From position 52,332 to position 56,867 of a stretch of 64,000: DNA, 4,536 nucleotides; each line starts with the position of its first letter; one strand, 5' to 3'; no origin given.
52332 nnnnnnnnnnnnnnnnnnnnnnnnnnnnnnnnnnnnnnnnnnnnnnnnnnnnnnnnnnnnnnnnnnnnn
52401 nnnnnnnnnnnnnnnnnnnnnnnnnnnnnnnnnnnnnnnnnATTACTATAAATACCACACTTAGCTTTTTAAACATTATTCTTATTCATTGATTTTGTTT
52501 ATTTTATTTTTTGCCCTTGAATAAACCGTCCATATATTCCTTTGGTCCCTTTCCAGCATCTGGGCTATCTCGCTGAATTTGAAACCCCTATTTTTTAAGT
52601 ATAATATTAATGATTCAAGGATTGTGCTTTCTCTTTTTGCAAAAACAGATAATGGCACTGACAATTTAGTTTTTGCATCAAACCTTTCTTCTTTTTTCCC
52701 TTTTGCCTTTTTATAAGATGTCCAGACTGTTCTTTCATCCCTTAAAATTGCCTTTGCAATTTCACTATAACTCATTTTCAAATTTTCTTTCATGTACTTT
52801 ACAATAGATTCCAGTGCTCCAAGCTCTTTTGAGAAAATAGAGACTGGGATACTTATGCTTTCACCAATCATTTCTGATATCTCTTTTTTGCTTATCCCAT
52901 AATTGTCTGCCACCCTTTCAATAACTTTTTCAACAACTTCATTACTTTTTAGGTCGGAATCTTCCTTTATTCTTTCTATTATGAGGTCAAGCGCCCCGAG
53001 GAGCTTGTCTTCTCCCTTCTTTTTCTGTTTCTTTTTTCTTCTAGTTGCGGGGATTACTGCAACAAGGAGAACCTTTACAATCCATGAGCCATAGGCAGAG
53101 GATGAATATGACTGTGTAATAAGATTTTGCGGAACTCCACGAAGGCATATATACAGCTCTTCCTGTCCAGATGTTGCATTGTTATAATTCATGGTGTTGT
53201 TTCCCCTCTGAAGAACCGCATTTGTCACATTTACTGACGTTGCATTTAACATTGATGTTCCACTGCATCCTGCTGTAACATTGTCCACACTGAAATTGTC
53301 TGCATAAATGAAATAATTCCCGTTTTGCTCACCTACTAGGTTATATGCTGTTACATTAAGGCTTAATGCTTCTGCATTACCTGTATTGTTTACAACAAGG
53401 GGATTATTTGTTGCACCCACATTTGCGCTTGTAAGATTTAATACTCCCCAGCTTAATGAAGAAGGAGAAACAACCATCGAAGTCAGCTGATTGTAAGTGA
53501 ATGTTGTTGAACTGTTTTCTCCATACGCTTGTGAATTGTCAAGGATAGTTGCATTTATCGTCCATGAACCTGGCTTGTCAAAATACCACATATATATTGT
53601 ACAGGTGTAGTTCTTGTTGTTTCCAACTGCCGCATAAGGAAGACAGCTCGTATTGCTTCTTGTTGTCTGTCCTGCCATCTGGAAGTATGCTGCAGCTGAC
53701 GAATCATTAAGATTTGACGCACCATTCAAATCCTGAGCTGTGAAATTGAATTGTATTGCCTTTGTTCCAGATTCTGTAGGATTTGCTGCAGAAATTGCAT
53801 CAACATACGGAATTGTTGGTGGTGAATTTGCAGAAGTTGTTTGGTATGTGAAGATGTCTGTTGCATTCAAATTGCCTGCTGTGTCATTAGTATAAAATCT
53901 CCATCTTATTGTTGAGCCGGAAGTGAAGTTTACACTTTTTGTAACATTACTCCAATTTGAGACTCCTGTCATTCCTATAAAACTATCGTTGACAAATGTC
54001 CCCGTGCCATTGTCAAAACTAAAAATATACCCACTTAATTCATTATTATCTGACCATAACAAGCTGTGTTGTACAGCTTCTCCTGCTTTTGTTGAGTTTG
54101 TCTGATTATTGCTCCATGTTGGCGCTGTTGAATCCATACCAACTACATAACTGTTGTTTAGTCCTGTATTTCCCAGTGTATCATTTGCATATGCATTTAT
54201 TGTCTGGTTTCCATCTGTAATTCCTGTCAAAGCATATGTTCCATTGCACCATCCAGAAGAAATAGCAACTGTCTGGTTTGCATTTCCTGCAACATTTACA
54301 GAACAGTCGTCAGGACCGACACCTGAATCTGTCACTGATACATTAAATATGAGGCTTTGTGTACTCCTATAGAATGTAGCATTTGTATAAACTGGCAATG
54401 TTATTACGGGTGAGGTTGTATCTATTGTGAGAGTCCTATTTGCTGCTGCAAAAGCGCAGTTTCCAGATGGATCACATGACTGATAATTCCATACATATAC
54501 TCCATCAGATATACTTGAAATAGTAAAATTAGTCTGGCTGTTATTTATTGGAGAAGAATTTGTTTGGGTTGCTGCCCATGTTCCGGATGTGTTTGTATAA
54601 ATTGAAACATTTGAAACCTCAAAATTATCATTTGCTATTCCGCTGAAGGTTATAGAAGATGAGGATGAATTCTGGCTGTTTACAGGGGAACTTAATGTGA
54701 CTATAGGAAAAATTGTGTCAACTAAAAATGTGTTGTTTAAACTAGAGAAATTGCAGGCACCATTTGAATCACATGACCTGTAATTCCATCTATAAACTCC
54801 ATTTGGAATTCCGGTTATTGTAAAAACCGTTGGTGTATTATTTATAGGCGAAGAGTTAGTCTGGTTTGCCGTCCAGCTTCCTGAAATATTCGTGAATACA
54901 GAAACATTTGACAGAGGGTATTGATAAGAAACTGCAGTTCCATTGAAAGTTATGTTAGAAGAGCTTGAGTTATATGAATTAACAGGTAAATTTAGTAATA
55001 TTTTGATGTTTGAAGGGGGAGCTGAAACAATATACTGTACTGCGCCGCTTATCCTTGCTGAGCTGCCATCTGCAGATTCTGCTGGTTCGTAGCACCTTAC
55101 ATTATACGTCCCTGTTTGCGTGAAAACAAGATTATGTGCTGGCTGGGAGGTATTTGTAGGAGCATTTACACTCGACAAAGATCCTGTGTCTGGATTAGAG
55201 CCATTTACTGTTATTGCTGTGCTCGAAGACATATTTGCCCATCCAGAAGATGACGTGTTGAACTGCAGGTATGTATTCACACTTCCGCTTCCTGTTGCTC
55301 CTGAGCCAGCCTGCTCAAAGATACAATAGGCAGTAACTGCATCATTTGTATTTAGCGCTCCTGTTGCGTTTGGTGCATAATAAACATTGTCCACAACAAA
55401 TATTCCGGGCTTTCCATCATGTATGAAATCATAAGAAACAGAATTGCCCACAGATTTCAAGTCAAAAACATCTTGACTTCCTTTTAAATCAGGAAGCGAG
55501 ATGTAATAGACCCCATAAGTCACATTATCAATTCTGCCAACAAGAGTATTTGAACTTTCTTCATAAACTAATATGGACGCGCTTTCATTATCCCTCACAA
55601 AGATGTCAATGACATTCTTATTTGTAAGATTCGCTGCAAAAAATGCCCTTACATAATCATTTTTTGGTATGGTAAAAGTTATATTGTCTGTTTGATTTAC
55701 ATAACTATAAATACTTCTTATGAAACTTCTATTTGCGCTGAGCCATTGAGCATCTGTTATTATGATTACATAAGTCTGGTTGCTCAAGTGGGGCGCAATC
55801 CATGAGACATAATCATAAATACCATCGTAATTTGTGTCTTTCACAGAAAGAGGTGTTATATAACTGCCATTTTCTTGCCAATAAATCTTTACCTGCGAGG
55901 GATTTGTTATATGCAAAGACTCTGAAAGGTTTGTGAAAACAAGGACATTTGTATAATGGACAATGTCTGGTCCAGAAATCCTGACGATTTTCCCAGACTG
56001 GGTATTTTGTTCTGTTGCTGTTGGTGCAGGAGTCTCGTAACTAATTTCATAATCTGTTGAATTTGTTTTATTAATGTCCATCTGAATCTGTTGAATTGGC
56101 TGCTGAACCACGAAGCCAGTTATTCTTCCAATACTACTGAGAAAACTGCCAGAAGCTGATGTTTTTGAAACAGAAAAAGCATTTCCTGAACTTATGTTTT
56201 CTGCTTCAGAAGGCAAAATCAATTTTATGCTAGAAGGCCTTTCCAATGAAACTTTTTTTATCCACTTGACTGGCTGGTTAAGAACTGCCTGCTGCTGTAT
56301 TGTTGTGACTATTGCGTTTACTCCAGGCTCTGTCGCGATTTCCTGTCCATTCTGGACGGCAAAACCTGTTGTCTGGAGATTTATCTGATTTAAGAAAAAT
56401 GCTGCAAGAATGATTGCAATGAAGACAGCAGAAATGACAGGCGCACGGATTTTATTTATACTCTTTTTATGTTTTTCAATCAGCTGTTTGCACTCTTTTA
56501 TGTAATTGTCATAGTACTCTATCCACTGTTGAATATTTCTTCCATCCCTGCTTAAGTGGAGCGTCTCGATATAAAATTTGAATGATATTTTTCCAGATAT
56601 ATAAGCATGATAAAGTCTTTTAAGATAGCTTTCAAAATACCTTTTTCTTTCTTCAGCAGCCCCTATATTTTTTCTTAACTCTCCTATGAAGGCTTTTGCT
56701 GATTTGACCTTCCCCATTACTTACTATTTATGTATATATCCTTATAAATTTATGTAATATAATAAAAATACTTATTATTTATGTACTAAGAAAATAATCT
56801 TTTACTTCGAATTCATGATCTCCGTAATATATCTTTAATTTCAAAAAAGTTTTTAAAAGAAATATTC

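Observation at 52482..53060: Giant surface protein ends in a cytoplasmic tail with two HTH-like repeats, a possible membrane-tethered contact sensor or regulator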

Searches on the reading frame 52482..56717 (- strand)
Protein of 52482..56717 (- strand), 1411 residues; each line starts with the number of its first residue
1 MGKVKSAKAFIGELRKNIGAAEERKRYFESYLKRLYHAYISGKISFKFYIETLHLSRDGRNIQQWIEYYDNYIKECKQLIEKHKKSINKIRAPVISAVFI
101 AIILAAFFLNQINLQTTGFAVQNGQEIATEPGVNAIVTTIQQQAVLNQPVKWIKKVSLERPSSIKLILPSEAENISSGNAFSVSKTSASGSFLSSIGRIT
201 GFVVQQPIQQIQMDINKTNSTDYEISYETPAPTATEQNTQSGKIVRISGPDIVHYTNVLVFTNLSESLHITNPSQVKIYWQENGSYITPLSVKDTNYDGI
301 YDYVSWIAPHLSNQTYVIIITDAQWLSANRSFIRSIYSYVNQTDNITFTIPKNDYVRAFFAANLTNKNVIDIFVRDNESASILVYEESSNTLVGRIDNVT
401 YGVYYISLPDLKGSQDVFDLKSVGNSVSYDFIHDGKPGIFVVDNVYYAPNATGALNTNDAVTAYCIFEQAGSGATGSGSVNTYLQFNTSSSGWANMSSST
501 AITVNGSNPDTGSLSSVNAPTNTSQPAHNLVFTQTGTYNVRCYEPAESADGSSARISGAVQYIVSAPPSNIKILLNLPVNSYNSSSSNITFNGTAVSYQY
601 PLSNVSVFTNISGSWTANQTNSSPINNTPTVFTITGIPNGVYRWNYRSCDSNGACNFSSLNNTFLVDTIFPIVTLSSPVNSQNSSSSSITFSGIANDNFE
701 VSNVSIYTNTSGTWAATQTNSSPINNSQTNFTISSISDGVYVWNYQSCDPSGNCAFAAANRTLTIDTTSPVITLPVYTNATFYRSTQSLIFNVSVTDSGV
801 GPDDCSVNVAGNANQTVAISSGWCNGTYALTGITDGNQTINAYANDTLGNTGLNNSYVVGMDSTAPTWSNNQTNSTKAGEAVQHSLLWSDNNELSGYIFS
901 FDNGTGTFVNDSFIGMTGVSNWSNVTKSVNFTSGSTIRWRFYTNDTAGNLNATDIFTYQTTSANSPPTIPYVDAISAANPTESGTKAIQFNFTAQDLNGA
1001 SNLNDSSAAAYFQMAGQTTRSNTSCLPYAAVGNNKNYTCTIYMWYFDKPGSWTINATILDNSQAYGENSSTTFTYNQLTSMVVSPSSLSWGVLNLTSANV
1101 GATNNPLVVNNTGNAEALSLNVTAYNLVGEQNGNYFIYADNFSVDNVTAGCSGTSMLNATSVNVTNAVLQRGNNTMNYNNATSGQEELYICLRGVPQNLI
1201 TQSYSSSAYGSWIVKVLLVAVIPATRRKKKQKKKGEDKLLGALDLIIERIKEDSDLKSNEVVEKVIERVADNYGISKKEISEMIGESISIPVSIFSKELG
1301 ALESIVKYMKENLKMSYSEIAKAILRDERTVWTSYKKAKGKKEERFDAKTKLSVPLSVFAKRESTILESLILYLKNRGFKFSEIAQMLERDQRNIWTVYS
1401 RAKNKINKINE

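Call 3: search_protein_families(library=pfam, proteins=[window:52482-56717:-], max_evalue=10)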
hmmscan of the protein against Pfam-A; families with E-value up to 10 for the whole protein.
window:52482-56717:- (1411 aa): 10 families
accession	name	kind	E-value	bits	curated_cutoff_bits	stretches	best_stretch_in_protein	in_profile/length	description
PF08281.18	Sigma70_r4_2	-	0.00021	21.3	25.7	2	1312-1339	24-51/54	Sigma-70, region 4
PF13750.12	Big_3_3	-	0.00044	20.4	27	2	726-784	2-64/157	Bacterial Ig-like domain (group 3)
PF18994.6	Prophage_tailD1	-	0.029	15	23.6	1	266-318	12-64/84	Prophage endopeptidase tail N-terminal domain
PF08299.17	Bac_DnaA_C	-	0.037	14.5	31.5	0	1309-1337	39-68/69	Bacterial dnaA protein helix-turn-helix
PF13384.12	HTH_23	-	0.072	13.4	24.6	0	1309-1332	14-35/50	Homeodomain-like domain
PF05698.19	Trigger_C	-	0.073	13.5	22.7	1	1243-1286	96-140/162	Bacterial trigger factor protein (TF) C-terminus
PF10557.15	Cullin_Nedd8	-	0.16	12.5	36.9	0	1246-1284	10-48/63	Cullin protein neddylation domain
PF13412.12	HTH_24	-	0.16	12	21.9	0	1263-1285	6-28/48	Winged helix-turn-helix DNA-binding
PF25387.1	ADGRF3_N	-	0.47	11.4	31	1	642-659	20-37/60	ADGRF3-like, N-terminal domain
PF16027.10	DUF4786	-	7.3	7.6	27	1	615-652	59-96/169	Domain of unknown function (DUF4786)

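Call 4: search_protein_families(library=ncbifam, proteins=[window:52482-56717:-], max_evalue=10)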
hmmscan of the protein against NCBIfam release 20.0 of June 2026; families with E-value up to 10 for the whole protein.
window:52482-56717:- (1411 aa): 15 families
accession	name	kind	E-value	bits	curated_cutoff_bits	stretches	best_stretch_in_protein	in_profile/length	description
NF007219.0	PRK09639.1-4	subfamily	0.00023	21.2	276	1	1369-1411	129-171/176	RNA polymerase sigma factor SigX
TIGR02957.1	SigX4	subfamily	0.00043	19.6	323.25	2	1378-1408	124-154/281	RNA polymerase sigma-70 factor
NF007221.0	PRK09639.1-6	subfamily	0.0027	17.7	322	1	1319-1409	88-169/176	RNA polymerase sigma factor SigX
TIGR00721.1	tfx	subfamily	0.0053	16.6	60.25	1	1371-1409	14-52/137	Tfx family DNA-binding protein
NF005385.0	PRK06930.1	subfamily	0.01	15.6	136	1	1349-1408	105-160/170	positive control sigma-like factor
NF007214.0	PRK09636.1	subfamily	0.01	15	271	1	1378-1408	131-161/293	RNA polymerase sigma factor SigJ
NF053597.1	EnfR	exception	0.012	15.7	260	1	1371-1409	11-49/142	transcriptional factor EnfR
NF003056.0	PRK03975.1-4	equivalog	0.014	15.3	115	1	1371-1410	14-53/145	putative transcriptional regulator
TIGR02937.1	sigma70-ECF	superfamily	0.029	14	42.9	1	1208-1408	51-163/165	sigma-70 family RNA polymerase sigma factor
NF040468.1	blaECM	exception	0.029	13.6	640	1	627-655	185-213/303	ECM family subclass B3 metallo-beta-lactamase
TIGR02950.1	SigM_subfam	subfamily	0.079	12.8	147.95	1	1202-1269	43-111/159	RNA polymerase sigma factor, SigM family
NF040469.1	blaEFM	exception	0.14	11.2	610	1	734-756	192-214/302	EFM family subclass B3 metallo-beta-lactamase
NF038134.1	choice_anch_M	domain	0.16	12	55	1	521-554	137-173/184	choice-of-anchor M domain-containing protein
TIGR03769.1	P_ac_wall_RPT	domain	0.22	12.1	30.9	0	1044-1075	7-37/41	TIGR03769 domain-containing protein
NF058625.1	sigma_PG0214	equivalog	0.26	11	130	1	1371-1408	121-159/170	GFO_1088 family ECF-type sigma factor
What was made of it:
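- On Bacterial sigma factors (sigma-70/ECF): NCBIfam sigma models match only their C-terminal 30-40 residues, far below cutoff (call 4).
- On Tfx family (TIGR00721 / EnfR NF053597): Only profile positions 11-52 are matched (call 4).
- NCBIfam gives only sub-threshold Tfx, EnfR and SigX hits, confined to the HTH (call 4).
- Tried and rejected: Rejected by the domain and score tests (calls 3, 4).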

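Call 11: find_encoding_contigs(protein=window:52482-56717:-, flank=3000, max_places=3)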
Protein window:52482-56717:- (1411 aa): 2 contigs read that carry it; 1 place shown.
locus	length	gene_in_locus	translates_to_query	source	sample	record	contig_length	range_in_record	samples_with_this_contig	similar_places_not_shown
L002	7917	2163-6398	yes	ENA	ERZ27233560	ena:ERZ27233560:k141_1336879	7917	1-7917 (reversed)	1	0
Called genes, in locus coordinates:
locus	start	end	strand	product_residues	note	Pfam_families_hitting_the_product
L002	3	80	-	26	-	?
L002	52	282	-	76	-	-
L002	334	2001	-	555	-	-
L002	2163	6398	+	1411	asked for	-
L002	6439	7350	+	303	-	-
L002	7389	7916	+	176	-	?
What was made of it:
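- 52482..56717 (-): Gene for the 1411-aa two-pass surface protein ('giant'), first gene of the operon. The identical product is on two contigs (call 11).
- Checked: The identical protein is on two independent contigs (call 11).
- The identical 1411-aa ORF is on two contigs (call 11).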

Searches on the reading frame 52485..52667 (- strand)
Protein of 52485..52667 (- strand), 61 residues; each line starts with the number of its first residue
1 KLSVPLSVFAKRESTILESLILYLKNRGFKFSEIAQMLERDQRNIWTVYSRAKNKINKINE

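Call 3: search_protein_families(library=pfam, proteins=[window:52485-52667:-], max_evalue=10)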
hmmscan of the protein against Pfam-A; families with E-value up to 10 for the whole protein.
seq(61 aa): 6 families
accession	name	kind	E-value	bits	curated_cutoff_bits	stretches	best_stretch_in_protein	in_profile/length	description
PF08281.18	Sigma70_r4_2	-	0.014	15.5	25.7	1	28-56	26-54/54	Sigma-70, region 4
PF09278.17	MerR-DNA-bind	-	0.03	15.4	25.4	1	20-60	6-49/65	MerR, DNA binding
PF06056.18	Terminase_5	-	0.059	13.7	20.3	1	21-50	8-32/58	Putative ATPase subunit of terminase (gpP-like)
PF24625.1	DUF7626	-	0.066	13.4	27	1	19-44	7-32/55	Domain of unknown function (DUF7626)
PF11242.13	DUF2774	-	0.088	13.4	29.2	1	23-54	8-39/63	Protein of unknown function (DUF2774)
PF21434.3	TerS_N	-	0.089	13.3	27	1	21-42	10-29/50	Phage G20C small terminase, N-terminal domain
